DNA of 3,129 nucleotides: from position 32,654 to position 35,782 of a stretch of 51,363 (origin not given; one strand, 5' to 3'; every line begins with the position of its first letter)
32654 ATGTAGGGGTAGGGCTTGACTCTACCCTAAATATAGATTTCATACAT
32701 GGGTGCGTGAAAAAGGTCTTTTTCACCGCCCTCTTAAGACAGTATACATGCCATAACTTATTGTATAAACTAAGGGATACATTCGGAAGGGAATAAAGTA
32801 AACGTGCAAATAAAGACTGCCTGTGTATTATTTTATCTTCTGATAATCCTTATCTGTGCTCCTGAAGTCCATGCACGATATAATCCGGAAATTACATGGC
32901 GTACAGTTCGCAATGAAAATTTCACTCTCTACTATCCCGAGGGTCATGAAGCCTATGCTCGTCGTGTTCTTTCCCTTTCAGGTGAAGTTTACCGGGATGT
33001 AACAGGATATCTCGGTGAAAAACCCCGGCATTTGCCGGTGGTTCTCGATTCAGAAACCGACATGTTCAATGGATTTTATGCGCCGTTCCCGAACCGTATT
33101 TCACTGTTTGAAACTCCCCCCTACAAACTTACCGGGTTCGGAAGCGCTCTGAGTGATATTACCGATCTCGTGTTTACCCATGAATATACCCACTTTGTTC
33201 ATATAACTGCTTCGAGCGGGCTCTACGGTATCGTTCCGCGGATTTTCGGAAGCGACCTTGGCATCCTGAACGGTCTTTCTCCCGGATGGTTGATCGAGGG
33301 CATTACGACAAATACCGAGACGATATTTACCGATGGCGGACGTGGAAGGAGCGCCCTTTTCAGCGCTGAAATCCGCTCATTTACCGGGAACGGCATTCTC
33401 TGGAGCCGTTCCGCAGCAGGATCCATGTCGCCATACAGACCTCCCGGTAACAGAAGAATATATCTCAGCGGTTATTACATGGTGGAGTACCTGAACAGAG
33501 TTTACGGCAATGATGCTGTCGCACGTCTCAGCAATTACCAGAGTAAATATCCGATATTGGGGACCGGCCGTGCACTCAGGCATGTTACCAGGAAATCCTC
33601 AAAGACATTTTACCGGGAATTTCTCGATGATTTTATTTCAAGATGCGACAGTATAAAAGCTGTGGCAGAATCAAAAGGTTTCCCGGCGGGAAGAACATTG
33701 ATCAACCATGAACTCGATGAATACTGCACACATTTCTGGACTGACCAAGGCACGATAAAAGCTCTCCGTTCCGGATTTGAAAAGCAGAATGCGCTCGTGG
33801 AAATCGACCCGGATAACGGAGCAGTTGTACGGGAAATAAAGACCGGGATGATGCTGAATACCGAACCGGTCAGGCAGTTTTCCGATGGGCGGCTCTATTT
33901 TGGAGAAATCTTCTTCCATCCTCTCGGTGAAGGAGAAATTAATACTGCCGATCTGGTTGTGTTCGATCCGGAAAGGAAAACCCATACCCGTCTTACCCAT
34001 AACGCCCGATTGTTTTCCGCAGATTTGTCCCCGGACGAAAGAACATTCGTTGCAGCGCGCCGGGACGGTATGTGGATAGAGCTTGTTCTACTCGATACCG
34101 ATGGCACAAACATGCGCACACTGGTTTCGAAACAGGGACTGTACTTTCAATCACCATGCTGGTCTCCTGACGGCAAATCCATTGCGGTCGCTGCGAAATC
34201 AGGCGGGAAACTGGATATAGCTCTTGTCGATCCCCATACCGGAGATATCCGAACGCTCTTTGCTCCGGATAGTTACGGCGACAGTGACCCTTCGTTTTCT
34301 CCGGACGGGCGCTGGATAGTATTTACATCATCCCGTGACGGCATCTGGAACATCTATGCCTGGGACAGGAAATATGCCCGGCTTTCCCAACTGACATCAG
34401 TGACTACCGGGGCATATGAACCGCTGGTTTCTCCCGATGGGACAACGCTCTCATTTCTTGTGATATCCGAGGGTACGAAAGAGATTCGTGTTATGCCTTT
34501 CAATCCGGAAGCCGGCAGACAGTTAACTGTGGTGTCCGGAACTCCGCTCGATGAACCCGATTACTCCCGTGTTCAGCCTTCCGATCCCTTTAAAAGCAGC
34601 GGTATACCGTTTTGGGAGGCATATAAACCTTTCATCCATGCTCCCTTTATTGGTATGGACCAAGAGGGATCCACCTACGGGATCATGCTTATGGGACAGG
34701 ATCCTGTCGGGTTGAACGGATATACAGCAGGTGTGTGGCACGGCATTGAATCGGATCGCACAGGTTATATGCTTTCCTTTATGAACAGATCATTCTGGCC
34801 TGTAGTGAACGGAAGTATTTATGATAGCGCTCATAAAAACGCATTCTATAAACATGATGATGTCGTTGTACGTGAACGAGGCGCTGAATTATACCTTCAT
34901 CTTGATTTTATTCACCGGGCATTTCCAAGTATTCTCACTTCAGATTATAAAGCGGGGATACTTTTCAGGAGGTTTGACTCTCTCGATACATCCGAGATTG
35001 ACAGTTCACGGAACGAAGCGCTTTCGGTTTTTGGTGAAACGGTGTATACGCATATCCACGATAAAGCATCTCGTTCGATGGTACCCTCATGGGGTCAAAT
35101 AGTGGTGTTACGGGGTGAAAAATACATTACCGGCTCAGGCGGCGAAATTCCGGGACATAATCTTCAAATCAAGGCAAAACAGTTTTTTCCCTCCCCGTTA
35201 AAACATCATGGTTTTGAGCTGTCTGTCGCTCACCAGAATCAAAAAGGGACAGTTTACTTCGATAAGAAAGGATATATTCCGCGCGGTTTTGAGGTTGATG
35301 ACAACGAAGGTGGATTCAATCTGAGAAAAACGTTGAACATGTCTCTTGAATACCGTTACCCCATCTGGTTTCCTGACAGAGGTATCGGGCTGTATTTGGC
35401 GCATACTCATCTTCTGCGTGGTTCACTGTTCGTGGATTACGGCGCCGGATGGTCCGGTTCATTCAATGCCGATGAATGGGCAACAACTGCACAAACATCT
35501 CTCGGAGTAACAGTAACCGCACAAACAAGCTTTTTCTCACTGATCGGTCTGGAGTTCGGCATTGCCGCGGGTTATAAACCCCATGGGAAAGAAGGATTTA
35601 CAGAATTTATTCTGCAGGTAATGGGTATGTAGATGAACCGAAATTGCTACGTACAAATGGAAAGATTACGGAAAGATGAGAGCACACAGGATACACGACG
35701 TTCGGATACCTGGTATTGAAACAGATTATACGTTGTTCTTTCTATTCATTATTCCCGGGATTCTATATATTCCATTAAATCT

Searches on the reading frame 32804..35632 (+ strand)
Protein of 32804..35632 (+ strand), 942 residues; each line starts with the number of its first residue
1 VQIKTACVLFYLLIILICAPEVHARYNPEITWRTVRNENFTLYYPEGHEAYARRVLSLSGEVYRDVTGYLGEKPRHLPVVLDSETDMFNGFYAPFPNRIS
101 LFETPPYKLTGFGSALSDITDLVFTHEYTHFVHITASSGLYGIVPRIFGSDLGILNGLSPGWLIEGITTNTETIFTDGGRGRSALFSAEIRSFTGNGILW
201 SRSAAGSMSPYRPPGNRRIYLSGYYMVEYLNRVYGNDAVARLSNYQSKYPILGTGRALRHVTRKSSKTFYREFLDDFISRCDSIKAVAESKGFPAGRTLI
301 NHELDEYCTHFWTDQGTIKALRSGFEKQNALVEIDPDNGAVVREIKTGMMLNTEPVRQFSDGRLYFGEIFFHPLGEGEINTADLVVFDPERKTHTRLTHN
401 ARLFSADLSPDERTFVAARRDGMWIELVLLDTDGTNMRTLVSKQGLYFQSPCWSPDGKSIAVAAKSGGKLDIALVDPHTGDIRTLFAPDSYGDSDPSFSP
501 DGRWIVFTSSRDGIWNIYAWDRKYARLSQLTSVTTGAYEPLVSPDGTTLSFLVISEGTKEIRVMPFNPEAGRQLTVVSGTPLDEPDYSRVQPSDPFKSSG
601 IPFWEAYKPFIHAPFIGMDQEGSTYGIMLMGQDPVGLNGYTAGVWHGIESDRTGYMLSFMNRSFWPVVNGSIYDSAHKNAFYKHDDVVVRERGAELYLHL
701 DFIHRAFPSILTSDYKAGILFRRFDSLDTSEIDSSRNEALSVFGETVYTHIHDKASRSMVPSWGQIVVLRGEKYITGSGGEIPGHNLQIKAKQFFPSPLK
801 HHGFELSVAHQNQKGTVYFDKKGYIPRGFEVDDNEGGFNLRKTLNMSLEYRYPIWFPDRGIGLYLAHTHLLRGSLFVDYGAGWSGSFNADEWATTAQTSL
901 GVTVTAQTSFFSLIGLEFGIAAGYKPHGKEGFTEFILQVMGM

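Call 12: search_protein_families(library=pfam, proteins=[window:32804-35632:+])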
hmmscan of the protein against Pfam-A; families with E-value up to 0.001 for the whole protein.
window:32804-35632:+ (942 aa): 5 families
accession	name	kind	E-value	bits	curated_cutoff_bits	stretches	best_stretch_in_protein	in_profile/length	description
PF07676.18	PD40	-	1.4e-14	54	20.9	1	492-518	9-37/38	WD40-like Beta Propeller Repeat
PF25174.1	Beta-prop_THOC3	-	4e-06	26.5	305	1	441-548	85-185/272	THOC3 beta-propeller domain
PF23414.1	Beta-prop_EML_2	-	8.2e-06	25.8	90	1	408-535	6-125/266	Echinoderm microtubule-associated protein second beta-propeller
PF00400.38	WD40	-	6.6e-05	23.7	27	0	497-518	18-38/39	WD domain, G-beta repeat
PF01103.29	Omp85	-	0.0001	22.4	24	1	841-920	228-304/325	Omp85 superfamily domain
